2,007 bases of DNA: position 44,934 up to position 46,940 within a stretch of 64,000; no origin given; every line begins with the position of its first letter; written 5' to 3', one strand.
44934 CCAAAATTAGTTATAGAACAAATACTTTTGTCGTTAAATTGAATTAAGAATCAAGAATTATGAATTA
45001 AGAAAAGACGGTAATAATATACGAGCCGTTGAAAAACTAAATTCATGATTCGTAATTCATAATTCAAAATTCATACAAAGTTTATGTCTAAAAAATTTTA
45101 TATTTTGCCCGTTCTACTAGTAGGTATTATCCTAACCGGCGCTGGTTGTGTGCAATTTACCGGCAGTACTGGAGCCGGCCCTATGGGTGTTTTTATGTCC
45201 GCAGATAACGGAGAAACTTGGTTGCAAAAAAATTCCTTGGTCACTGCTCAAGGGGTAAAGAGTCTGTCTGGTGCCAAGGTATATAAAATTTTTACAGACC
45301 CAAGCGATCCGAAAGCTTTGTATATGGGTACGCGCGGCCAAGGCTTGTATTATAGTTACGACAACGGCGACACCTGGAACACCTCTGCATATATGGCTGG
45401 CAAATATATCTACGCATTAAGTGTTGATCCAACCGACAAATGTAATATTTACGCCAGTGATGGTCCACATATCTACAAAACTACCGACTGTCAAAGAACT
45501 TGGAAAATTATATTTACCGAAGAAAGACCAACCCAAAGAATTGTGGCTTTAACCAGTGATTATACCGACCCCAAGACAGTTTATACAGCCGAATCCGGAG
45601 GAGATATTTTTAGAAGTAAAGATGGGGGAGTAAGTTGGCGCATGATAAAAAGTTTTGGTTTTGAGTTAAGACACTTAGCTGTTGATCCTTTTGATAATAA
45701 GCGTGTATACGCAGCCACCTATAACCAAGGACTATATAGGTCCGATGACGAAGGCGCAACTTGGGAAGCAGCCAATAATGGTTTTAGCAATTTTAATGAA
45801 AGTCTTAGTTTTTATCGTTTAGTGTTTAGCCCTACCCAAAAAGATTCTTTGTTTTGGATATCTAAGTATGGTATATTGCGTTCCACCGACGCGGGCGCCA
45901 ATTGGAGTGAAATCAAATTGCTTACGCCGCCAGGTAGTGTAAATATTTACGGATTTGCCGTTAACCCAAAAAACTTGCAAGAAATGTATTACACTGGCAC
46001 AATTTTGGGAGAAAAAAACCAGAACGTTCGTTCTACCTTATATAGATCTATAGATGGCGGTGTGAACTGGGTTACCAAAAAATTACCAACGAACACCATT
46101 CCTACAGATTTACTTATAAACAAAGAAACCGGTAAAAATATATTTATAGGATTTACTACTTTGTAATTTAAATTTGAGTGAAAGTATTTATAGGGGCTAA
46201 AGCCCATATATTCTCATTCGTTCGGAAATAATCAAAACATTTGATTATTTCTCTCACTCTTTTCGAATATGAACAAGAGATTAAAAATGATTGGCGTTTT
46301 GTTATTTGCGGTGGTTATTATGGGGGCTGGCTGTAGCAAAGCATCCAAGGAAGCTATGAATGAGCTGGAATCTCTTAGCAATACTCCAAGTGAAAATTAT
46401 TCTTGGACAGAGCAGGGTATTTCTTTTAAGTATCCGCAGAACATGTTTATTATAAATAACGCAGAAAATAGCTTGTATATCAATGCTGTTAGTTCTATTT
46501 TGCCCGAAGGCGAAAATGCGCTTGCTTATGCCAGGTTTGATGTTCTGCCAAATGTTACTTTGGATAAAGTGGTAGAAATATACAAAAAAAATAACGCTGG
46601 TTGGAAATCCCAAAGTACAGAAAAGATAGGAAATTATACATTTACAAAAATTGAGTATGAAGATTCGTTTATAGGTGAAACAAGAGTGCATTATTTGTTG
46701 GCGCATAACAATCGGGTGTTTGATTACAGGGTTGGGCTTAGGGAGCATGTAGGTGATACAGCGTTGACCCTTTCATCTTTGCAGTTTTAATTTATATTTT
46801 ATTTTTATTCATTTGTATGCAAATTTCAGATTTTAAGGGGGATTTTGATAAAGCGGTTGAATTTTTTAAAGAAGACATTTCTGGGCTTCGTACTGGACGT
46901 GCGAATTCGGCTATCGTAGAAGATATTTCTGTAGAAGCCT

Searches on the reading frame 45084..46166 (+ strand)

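Call 61: search_protein_families(library=pfam, proteins=[window:45084-46166:+], max_evalue=0.001)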
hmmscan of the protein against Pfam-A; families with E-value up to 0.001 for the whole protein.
window:45084-46166:+ (360 aa): 4 families
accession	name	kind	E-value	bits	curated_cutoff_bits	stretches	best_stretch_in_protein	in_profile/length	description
PF15902.12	Sortilin-Vps10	-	4.9e-28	98.6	33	3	174-260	2-87/446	Sortilin, neurotensin receptor 3,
PF02012.26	BNR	-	9.9e-14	49.5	27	0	89-99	1-11/12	BNR/Asp-box repeat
PF14870.12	PSII_BNR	-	8.2e-09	35.6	27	0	84-187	163-268/303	Photosynthesis system II assembly factor YCF48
PF13088.12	BNR_2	-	5.4e-08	32.9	31.4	0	258-335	78-156/277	BNR repeat-like domain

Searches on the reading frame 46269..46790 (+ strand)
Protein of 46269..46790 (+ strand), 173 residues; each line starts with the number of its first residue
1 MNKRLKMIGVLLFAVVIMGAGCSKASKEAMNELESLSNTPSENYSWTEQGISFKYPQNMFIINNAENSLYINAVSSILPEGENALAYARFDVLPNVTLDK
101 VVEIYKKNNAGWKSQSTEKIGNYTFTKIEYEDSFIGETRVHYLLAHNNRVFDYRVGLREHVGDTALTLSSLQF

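Call 56: find_homologous_proteins(query=window:46269-46790:+, max_evalue=0.00001)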
Query window:46269-46790:+ (173 aa): 4 proteins with E <= 0.00001 among 24 candidates.
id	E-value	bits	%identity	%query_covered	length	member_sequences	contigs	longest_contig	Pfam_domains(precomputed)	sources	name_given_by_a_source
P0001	6.8e-105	366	100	97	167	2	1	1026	-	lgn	-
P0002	4.2e-83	295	76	100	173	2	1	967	-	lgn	-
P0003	7.7e-83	294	77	91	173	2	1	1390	-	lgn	-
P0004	2.6e-60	221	55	100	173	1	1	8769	-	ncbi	-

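Call 57: find_encoding_contigs(protein=P0004, flank=3000, max_places=3)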
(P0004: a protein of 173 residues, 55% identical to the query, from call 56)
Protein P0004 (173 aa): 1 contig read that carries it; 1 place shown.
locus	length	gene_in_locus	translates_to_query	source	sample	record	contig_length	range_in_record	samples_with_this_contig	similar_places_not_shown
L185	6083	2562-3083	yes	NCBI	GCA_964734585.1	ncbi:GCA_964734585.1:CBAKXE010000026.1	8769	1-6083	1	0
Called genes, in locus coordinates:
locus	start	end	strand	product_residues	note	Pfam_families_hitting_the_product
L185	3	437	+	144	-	?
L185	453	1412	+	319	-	PF13177:DNA_pol3_delta2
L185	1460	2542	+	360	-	PF13088:BNR_2 (faint), PF14870:PSII_BNR (faint), PF15902:Sortilin-Vps10, PF02012:BNR (faint), PF25852:DUF6242_C (weak), PF15902:Sortilin-Vps10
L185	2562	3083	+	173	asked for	-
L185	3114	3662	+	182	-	PF01765:RRF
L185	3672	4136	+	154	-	-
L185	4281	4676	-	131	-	-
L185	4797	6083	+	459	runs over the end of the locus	PF00587:tRNA-synt_2b, PF03129:HGTP_anticodon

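Call 58: find_encoding_contigs(protein=P0002, flank=1500, max_places=2)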
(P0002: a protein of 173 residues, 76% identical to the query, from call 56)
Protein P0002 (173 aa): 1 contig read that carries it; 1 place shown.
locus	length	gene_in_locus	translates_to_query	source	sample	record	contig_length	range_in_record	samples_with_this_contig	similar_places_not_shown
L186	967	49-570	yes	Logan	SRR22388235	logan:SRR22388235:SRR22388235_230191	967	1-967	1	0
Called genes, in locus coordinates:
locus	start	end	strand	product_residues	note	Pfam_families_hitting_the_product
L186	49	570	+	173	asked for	-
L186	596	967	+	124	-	?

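Call 59: find_encoding_contigs(protein=P0003, flank=1500, max_places=2)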
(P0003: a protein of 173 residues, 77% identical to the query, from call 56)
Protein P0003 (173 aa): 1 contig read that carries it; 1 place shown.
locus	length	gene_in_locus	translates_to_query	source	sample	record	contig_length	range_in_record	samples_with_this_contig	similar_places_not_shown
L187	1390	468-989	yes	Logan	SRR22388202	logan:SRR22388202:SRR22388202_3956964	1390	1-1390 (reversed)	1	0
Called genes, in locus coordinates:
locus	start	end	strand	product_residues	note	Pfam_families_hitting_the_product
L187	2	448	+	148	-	?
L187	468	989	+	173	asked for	-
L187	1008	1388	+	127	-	?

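Call 61: search_protein_families(library=pfam, proteins=[window:46269-46790:+], max_evalue=0.001)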
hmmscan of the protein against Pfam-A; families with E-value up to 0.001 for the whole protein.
window:46269-46790:+ (173 aa): 1 family
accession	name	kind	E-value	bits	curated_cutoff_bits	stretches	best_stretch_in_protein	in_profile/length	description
PF18933.6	PsbP_2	-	1.9e-05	25.2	27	1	10-131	3-137/184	PsbP-like protein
